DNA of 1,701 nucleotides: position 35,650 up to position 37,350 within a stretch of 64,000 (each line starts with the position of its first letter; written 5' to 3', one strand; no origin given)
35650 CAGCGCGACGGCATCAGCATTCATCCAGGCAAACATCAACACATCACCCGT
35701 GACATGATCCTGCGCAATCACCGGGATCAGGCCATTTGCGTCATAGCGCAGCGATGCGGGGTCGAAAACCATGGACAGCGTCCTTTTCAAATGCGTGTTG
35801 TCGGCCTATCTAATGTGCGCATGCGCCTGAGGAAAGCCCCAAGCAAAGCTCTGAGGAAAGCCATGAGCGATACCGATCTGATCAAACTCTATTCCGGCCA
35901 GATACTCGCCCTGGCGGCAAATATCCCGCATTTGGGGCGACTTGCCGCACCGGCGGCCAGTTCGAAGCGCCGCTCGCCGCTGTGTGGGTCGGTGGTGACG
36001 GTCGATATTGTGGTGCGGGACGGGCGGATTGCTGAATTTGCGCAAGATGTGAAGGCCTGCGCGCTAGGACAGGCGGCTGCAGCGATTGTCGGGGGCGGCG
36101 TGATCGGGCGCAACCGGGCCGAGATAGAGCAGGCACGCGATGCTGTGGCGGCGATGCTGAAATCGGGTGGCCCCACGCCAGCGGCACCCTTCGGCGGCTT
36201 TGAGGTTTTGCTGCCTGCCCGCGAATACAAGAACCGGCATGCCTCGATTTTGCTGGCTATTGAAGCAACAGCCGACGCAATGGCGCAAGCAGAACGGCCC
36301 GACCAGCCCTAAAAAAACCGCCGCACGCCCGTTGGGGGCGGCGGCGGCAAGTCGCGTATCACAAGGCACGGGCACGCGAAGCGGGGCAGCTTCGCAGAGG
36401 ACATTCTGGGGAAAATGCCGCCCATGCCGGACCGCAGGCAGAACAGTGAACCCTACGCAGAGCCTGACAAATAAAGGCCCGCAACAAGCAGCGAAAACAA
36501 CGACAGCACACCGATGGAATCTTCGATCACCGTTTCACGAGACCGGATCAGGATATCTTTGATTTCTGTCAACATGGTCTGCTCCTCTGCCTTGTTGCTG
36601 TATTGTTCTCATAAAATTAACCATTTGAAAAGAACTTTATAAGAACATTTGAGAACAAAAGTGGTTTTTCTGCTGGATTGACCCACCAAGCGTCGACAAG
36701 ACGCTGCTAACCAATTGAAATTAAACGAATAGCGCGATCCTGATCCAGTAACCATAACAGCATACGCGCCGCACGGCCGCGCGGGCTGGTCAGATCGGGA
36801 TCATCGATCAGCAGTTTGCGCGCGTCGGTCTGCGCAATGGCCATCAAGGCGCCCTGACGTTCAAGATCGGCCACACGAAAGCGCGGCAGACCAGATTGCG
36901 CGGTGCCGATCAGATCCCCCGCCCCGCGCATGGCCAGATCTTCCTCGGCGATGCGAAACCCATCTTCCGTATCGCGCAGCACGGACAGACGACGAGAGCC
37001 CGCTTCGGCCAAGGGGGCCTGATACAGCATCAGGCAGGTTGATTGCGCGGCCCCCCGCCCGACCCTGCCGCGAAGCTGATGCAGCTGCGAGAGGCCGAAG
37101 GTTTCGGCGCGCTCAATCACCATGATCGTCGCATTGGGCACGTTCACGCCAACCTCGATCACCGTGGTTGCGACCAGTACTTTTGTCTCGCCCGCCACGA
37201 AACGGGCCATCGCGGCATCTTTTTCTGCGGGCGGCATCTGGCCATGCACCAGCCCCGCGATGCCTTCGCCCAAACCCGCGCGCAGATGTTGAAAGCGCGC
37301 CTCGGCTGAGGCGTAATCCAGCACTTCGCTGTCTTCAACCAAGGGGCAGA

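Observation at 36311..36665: SOS box in an AT-rich tract driving an unannotated 40-aa hydrophobic peptide gene (possible LexA-controlled small membrane peptide or toxin)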

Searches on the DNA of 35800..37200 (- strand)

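Call 4: search_rna_families(source=window, start=35800, end=37200, threshold=evalue, max_evalue=1)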
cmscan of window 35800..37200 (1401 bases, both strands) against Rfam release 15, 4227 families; matches with E-value up to 1: 1.
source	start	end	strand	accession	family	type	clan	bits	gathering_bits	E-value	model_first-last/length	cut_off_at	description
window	36312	36365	-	RF01813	rdlD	Gene; antitoxin;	-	18.9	50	0.81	1-66/66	no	rdlD antitoxin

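Call 60: build_rna_model(alignment_id=A4)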
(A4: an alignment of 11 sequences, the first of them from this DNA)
Model R1 built from alignment A4 (11 sequences, 147 columns); structure: RNAalifold consensus.
model positions 140; base pairs 38; branch points 2; effective number of sequences 1.25; information 0.59 bits per position. Calibrated on 0.2 Mb of random sequence (short: E-values are rough).
structure used (alignment columns):
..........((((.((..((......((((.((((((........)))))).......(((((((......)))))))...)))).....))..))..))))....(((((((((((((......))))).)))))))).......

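Call 61: search_with_rna_model(model_id=R1, sources=[window, L021, L022, L023, L029, L030, L031, L024, L025, L027], max_evalue=1)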
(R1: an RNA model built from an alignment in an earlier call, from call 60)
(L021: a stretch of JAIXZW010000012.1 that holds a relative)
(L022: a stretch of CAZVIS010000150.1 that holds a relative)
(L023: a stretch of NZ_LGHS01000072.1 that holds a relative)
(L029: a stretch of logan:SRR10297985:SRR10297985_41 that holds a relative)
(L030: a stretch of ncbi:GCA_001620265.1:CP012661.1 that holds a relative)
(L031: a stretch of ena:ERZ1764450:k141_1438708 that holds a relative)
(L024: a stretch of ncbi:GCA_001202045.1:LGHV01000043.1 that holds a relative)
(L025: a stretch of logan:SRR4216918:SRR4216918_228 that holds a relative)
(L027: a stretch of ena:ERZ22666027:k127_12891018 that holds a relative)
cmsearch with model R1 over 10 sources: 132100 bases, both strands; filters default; matches with E-value up to 1: 7.
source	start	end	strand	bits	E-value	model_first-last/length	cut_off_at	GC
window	36311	36446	-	142.8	1.4e-40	1-140/140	no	0.66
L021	4124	4252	+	50.8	3.2e-13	1-140/140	no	0.65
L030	4463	4531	+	43.2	5.9e-11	1-140/140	no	0.71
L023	4124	4269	+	40.7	3.3e-10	1-140/140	no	0.62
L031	4229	4325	+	32.9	6.8e-08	1-140/140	no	0.66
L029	4189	4303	+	30.8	2.8e-07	1-140/140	no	0.64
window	17068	17147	-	10.9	0.23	16-93/140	no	0.57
